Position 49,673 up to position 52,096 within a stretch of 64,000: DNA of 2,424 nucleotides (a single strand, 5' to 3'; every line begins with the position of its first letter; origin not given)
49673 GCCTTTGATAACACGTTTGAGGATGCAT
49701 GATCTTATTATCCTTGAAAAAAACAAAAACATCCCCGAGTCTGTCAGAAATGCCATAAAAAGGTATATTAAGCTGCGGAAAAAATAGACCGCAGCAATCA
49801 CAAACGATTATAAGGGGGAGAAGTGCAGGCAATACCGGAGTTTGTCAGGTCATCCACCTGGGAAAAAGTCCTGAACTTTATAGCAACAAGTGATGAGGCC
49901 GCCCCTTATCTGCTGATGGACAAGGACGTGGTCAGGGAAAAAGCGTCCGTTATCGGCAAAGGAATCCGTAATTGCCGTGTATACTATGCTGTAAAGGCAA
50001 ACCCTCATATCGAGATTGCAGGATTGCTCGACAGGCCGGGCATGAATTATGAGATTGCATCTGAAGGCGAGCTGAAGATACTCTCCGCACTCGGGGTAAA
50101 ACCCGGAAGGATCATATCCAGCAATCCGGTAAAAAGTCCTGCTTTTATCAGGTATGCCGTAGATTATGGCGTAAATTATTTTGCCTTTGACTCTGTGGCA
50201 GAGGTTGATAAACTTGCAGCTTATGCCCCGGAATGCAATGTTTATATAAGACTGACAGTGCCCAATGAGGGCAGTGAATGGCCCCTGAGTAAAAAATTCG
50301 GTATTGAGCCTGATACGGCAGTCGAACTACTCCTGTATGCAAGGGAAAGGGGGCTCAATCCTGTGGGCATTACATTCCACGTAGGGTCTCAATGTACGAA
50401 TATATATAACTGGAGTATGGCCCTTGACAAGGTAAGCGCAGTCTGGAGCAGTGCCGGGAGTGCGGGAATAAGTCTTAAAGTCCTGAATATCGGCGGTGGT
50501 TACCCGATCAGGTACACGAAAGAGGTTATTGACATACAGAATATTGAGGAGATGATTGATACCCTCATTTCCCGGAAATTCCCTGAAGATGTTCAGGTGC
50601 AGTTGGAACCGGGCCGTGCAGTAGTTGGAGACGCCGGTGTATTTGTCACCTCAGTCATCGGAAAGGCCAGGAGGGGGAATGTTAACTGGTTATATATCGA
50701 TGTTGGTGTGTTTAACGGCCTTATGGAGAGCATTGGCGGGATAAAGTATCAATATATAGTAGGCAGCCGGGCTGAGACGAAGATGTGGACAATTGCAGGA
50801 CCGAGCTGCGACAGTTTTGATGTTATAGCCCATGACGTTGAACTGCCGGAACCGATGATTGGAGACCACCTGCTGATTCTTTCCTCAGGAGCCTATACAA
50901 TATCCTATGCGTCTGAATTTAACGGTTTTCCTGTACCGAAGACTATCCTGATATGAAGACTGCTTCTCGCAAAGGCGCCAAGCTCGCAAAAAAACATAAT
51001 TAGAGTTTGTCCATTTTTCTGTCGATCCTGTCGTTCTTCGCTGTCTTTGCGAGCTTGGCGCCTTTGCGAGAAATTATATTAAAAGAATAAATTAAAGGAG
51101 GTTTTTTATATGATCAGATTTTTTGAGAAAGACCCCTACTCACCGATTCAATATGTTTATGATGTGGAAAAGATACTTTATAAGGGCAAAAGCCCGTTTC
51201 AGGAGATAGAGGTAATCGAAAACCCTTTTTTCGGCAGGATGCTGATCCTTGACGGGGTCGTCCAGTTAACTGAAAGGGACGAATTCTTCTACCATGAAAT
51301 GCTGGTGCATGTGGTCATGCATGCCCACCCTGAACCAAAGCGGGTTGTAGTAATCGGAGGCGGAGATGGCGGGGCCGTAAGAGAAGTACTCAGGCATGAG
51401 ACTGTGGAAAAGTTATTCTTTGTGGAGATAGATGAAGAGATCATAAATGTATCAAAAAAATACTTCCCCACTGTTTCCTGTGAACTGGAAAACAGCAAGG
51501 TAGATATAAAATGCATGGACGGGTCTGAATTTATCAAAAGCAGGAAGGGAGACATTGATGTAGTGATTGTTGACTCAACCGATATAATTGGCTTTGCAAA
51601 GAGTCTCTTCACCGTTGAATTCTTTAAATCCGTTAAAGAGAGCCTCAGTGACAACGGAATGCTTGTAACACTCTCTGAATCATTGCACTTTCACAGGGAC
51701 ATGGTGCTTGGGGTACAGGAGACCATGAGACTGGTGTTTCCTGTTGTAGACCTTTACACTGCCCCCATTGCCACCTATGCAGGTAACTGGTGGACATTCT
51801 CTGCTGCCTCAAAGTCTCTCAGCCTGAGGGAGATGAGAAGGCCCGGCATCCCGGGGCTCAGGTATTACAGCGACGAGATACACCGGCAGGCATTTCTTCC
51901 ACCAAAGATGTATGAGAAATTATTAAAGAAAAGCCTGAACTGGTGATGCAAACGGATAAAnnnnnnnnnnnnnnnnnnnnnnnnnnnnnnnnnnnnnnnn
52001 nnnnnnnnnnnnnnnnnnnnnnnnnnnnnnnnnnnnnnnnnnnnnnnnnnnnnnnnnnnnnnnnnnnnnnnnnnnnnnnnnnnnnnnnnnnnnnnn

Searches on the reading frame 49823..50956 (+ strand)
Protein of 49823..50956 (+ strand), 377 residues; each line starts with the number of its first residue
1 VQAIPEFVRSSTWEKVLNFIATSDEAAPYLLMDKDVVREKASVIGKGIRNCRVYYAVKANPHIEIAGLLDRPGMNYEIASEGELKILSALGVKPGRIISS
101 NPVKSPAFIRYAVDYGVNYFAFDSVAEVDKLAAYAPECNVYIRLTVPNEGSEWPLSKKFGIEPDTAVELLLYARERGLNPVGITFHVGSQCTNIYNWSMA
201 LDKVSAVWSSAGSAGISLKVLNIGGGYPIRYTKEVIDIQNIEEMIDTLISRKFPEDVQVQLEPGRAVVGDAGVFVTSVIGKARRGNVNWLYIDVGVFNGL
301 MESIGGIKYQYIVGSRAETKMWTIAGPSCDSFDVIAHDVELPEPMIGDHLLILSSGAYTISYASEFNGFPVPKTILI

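Call 52: search_protein_families(library=ncbifam, proteins=[window:49823-50956:+], max_evalue=1e-15)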
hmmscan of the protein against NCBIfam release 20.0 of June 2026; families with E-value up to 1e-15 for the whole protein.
window:49823-50956:+ (377 aa): 4 families
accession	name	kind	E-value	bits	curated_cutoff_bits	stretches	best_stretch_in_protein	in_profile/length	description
TIGR01048.1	lysA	equivalog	5.9e-62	209.5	297.9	1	27-376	25-394/417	diaminopimelate decarboxylase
TIGR03099.1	dCO2ase_PEP1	hypoth_equivalog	9.3e-39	133.6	478.45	1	20-375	18-396/398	pyridoxal-dependent decarboxylase, exosortase A system-associated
NF006515.0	PRK08961.1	equivalog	5.7e-38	130.4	802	1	18-375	494-857/861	bifunctional aspartate kinase/diaminopimelate decarboxylase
NF052544.1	OrLyDeCDokD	equivalog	1.2e-17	63.7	700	1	46-376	64-436/461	ornithine/lysine decarboxylase DokD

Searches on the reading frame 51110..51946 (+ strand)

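Call 52: search_protein_families(library=ncbifam, proteins=[window:51110-51946:+], max_evalue=1e-15)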
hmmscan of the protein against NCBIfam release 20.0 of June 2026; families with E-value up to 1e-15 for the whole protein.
window:51110-51946:+ (278 aa): 4 families
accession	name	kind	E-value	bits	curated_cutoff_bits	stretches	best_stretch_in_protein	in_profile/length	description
NF002010.0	PRK00811.1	equivalog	1.9e-92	309.6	260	1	8-274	11-286/287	polyamine aminopropyltransferase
TIGR00417.1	speE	equivalog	3.4e-86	288.9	249.55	1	16-266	13-270/271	spermidine synthase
NF002956.0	PRK03612.1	equivalog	3.7e-43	147.7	472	1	20-266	241-493/522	polyamine aminopropyltransferase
NF002435.0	PRK01581.1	equivalog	1.9e-32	112.8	537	1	21-237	98-315/374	polyamine aminopropyltransferase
